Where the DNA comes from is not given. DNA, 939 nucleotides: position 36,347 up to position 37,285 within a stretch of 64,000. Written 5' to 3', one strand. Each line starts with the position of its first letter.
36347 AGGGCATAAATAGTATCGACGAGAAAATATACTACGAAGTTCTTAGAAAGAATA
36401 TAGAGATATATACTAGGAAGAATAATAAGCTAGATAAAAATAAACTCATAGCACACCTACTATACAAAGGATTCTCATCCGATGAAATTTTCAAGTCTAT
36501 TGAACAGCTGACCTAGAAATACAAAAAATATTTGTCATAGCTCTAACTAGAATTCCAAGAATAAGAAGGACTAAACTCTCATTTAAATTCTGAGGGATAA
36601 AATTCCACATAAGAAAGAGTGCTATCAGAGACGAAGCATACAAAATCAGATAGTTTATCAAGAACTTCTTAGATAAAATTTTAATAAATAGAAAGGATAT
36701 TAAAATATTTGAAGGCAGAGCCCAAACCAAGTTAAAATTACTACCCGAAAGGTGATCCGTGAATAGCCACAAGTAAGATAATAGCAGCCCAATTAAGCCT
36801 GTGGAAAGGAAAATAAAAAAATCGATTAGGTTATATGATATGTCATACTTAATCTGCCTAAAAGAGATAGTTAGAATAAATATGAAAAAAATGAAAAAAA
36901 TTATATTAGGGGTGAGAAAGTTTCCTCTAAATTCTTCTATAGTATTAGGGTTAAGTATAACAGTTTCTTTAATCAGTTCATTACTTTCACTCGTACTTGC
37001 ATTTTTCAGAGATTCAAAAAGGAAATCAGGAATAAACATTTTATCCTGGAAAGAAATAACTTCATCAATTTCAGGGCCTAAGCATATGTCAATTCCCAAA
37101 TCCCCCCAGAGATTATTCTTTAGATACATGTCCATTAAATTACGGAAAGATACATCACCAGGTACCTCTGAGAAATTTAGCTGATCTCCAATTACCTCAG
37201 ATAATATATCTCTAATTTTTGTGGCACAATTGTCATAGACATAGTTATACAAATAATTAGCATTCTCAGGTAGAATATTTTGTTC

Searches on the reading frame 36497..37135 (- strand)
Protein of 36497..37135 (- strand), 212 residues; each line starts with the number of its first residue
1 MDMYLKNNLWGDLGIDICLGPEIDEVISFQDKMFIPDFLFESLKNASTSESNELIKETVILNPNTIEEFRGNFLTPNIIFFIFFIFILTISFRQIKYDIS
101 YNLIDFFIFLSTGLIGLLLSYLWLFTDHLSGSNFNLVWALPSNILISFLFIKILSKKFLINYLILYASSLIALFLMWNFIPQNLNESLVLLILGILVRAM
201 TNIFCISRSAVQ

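Call 23: search_protein_families(library=pfam, proteins=[window:36497-37135:-], max_evalue=0.01)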
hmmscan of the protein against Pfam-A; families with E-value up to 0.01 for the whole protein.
window:36497-37135:- (212 aa): 1 family
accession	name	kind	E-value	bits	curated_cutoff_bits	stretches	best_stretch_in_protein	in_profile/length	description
PF25221.1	5TMH_Lnb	-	8.6e-28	97.6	25.2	1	71-206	4-140/144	Lnb transmembrane domain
